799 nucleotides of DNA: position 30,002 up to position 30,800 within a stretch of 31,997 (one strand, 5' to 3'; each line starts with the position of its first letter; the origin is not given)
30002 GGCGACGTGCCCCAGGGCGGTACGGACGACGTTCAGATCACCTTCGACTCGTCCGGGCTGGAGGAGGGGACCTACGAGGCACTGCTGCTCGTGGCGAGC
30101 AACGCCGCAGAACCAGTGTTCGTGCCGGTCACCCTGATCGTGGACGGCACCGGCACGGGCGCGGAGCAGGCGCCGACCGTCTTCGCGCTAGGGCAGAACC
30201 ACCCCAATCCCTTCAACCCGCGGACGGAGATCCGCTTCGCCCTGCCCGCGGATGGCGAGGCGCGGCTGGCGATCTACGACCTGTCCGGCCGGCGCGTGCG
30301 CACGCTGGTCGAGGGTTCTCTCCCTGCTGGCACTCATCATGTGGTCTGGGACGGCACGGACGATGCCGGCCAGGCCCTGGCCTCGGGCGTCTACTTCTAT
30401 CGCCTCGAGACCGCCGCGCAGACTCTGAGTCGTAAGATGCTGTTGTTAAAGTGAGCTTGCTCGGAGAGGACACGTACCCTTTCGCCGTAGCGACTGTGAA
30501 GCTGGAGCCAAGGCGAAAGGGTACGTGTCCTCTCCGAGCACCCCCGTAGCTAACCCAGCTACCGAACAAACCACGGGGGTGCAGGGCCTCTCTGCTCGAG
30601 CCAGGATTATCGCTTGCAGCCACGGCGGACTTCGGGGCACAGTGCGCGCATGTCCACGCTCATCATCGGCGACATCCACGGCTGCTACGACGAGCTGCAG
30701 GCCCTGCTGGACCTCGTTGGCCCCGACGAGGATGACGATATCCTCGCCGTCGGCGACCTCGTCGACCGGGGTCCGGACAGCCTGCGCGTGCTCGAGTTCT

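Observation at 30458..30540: Second member of the conserved-loop hairpin family, in the opposite gene-strand context (3' of a plus-strand T9SS peptidase gene)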

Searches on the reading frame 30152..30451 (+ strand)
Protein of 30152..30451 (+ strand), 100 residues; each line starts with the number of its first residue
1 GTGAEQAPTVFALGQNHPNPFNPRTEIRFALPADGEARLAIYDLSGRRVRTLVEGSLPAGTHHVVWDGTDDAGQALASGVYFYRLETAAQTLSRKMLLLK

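Call 39: find_homologous_proteins(query=window:30152-30451:+, max_evalue=0.00001)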
Query window:30152-30451:+ (100 aa): 389 proteins with E <= 0.00001 among 426 candidates; the best 120 are listed.
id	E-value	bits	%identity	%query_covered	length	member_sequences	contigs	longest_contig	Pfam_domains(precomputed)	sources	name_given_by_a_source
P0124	3.2e-30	122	64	96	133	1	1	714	PF18962.8,PF13860.13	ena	-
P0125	8.4e-30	121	64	92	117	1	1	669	PF13860.13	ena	-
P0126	9.4e-30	121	61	92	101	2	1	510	PF18962.8,PF13860.13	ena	-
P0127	4.7e-29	118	58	93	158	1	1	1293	PF18962.8,PF13860.13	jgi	jgi:hypothetical protein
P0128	8.6e-29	117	59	91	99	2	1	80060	PF18962.8,PF13860.13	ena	-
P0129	1.2e-28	117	59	98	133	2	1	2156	PF13585.13,PF18962.8,PF13860.13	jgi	-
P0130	1.8e-28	116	64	88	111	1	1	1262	PF18962.8,PF13860.13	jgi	jgi:flagellar hook assembly protein FlgD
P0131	5.4e-28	115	58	93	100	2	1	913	PF18962.8,PF13860.13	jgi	jgi:hypothetical protein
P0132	6.2e-28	115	60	93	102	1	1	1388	PF18962.8,PF13860.13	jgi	jgi:hypothetical protein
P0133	1.2e-27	114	57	91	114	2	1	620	PF18962.8,PF13860.13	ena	-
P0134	1.2e-27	114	56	96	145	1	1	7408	PF13860.13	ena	-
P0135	1.9e-27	113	60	91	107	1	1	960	PF13860.13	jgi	jgi:hypothetical protein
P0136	2.1e-27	113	61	94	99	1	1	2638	PF18962.8,PF13860.13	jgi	jgi:flagellar hook assembly protein FlgD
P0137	3.0e-27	113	59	92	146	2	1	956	PF18962.8,PF13860.13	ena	-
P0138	3.4e-27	112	54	100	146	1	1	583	PF13585.13,PF18962.8,PF13860.13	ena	-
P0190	3.7e-23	99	56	88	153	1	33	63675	PF13860.13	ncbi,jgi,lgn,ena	jgi:hypothetical protein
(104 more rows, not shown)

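Call 40: find_encoding_contigs(protein=P0190, flank=10000, max_places=3)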
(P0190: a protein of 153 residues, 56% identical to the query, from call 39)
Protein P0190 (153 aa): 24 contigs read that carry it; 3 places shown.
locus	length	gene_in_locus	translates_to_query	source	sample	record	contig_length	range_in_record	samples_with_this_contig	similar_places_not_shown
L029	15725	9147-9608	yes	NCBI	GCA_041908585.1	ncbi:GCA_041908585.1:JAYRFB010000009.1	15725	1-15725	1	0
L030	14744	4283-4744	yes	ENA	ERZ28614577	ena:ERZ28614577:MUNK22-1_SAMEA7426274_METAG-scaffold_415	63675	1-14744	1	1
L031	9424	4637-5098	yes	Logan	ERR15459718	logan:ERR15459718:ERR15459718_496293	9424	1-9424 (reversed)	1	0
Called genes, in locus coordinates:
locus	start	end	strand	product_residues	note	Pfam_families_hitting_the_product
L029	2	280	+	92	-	?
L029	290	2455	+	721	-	PF04020:Phage_holin_4_2, PF01663:Phosphodiest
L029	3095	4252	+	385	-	PF13229:Beta_helix (faint)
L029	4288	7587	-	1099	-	PF17652:Glyco_hydro81C, PF00801:PKD (faint), PF18911:PKD_4 (weak), PF03422:CBM_6, PF13860:FlgD_ig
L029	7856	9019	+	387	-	-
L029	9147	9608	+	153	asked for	PF13860:FlgD_ig (weak)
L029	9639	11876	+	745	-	-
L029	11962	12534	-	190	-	PF13505:OMP_b-brl (weak)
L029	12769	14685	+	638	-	PF00654:Voltage_CLC, PF00571:CBS (faint)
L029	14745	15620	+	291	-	PF00781:DAGK_cat, PF19279:YegS_C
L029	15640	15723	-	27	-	?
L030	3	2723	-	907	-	?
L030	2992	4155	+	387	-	-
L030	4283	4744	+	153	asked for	PF13860:FlgD_ig (weak)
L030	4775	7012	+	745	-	-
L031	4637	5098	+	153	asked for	PF13860:FlgD_ig (weak)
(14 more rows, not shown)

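Call 67: find_encoding_contigs(protein=P0124, flank=10000, max_places=5)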
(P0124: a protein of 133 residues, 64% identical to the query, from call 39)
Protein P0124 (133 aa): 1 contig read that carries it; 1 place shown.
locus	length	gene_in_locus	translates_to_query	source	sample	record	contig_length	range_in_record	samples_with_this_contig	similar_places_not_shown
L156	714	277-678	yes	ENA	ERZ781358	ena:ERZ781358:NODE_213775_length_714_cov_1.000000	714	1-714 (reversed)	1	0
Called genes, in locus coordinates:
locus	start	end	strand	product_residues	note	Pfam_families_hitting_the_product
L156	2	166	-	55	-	?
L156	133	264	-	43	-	-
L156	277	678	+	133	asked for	PF18962:Por_Secre_tail (weak), PF13860:FlgD_ig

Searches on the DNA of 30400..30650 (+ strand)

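Call 7: search_rna_families(source=window, start=30400, end=30650, threshold=evalue, max_evalue=10, show_alignments=3)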
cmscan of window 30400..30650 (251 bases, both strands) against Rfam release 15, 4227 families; matches with E-value up to 10: 4.
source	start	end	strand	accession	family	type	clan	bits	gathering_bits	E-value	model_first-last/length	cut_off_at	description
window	30465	30533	-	RF00839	mir-452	Gene; miRNA;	-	26.3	70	0.0032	1-85/85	no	mir-452 microRNA precursor family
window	30470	30528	-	RF03355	mir-2008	Gene; miRNA;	-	17.7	93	0.41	1-85/85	no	mir-2008 microRNA precursor family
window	30537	30583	-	RF03573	mir-1954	Gene; miRNA;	-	15.2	99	1.3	20-63/82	no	mir-1954 microRNA precursor family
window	30453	30510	-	RF00977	mir-600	Gene; miRNA;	-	14.9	80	4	1-76/76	no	mir-600 microRNA precursor family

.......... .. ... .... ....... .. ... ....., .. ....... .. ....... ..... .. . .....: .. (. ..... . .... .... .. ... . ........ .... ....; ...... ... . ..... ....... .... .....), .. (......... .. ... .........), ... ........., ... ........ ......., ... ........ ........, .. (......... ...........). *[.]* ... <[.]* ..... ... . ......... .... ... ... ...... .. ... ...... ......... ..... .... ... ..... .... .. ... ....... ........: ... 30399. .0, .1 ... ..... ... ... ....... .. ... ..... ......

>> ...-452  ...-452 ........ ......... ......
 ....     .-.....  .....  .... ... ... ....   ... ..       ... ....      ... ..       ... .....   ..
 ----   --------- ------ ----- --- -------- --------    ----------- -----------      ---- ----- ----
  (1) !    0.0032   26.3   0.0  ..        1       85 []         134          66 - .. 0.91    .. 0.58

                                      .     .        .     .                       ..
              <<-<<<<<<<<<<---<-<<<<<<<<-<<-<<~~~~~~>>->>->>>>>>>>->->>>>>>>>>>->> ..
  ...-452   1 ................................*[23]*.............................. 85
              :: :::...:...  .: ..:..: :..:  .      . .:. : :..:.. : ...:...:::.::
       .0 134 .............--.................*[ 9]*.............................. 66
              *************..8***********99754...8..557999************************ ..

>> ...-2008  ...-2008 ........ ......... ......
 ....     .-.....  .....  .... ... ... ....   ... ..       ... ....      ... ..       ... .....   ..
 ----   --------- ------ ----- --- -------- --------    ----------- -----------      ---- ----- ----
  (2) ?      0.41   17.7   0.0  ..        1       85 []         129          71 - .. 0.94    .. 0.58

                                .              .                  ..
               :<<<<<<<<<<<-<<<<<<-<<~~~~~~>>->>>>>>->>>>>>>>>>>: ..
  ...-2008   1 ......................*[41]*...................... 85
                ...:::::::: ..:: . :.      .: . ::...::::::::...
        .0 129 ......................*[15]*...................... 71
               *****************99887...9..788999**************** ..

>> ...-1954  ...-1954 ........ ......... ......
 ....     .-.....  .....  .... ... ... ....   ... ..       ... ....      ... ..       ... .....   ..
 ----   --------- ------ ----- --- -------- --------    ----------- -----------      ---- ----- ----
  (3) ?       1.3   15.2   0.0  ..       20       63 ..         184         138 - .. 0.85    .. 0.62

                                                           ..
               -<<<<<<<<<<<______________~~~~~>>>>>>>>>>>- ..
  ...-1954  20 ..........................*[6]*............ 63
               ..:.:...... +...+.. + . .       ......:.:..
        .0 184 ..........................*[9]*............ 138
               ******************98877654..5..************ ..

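Call 59: search_dna_similar(query=window:30455-30545:+, collection=phages, mode=distant, max_evalue=1, max_rows=10)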
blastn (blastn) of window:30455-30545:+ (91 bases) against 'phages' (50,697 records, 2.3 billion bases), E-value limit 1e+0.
Records with a match: 3; places in all: 3; records where one place covers at least 80% of the query: 0.
Best place of each record, by identity: >=99% 1; 80-90% 2.
By first word of the organism name: Salmonella 2; Acidovorax 1.
By host as written in the record: Homo sapiens 2; Acidovorax citrulli 1.
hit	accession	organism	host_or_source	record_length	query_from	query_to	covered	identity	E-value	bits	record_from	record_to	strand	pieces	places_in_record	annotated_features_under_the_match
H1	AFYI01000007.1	Salmonella enterica subsp. enterica serovar Infantis str. ...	Homo sapiens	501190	26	55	33%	86.7%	8e-1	37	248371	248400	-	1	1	amino acid permease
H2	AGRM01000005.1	Salmonella enterica subsp. houtenae str. ATCC BAA-1581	Homo sapiens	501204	26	55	33%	86.7%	8e-1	37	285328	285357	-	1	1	amino acid permease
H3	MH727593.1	Acidovorax phage ACPWH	Acidovorax citrulli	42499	42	61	22%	100.0%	8e-1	37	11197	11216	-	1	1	DNA helicase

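Call 60: search_dna_similar(query=window:30455-30545:+, collection=plasmids, mode=distant, max_evalue=1, max_rows=10)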
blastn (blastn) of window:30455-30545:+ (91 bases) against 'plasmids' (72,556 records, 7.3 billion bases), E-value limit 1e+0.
Records with a match: 1; places in all: 1; records where one place covers at least 80% of the query: 0.
Best place of each record, by identity: 80-90% 1.
By first word of the organism name: Streptomyces 1.
By predicted mobility (MOB-suite, as given by PLSDB): mobilizable 1.
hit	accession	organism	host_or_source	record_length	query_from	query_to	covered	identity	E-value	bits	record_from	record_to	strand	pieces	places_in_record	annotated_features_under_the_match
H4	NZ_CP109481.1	Streptomyces sp. NBC_01450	-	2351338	27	62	40%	86.1%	7e-1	40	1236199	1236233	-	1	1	none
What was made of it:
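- Tried and rejected: The whole B element has none in the phage or plasmid collections (calls 59, 60).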
